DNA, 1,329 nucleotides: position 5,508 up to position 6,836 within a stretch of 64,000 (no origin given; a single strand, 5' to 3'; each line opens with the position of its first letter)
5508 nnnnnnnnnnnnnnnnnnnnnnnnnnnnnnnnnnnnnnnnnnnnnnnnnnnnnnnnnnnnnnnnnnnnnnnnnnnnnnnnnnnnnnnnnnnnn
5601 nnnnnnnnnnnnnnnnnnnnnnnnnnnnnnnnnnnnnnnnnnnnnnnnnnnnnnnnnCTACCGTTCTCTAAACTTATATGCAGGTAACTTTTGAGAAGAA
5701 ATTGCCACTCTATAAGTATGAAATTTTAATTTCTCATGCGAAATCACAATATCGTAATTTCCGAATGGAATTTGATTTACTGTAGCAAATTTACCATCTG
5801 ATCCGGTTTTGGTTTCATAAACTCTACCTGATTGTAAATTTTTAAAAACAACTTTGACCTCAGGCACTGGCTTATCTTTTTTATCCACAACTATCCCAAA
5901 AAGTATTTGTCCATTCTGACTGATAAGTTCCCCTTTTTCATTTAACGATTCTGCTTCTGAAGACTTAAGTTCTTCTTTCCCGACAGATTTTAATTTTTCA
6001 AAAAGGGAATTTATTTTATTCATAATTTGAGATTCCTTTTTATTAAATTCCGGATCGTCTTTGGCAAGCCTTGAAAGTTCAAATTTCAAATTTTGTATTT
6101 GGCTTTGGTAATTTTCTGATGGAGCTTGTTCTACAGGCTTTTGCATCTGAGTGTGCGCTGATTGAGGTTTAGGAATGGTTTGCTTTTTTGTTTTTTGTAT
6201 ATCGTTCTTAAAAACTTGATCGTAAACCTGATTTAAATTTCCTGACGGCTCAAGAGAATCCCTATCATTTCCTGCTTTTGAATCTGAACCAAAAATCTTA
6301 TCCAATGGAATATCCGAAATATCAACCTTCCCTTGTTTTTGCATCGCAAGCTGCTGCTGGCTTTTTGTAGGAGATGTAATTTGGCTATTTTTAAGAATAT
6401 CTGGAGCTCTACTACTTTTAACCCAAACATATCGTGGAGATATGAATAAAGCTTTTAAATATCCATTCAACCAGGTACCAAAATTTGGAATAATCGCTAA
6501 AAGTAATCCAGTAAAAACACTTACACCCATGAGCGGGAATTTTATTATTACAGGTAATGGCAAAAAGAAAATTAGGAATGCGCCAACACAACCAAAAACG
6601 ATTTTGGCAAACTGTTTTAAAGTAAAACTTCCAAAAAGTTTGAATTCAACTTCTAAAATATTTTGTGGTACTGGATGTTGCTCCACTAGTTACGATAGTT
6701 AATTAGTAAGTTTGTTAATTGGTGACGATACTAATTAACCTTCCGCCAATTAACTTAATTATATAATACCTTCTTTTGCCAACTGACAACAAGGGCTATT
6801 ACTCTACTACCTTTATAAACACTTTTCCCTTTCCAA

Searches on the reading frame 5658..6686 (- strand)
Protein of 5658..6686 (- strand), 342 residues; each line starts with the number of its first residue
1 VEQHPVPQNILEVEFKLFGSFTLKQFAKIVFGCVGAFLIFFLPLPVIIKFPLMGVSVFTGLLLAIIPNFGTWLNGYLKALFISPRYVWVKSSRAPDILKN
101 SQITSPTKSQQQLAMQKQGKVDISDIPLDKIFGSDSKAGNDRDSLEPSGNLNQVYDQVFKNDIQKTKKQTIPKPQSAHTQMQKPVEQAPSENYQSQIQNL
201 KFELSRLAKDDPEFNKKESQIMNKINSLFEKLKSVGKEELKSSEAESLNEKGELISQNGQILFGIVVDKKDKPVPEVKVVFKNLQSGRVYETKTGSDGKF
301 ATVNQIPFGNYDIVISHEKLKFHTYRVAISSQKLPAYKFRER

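Call 72: search_protein_families(library=pfam, proteins=[window:5658-6686:-], max_evalue=0.001)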
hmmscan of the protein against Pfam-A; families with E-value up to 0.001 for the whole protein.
window:5658-6686:- (342 aa): 4 families
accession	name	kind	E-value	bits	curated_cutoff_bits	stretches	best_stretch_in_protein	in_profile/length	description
PF13620.12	CarboxypepD_reg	-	1.2e-09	38.8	32.3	1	263-329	3-69/82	Carboxypeptidase regulatory-like domain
PF13715.12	CarbopepD_reg_2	-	8e-06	26.2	32.2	1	264-332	3-67/88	CarboxypepD_reg-like domain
PF09430.16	EMC7_beta-sandw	-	4.6e-05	24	26.6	1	275-333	8-63/122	ER membrane protein complex subunit 7, beta-sandwich domain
PF12666.12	PrgI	-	9.4e-05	23.3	27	1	5-79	1-77/91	PrgI family protein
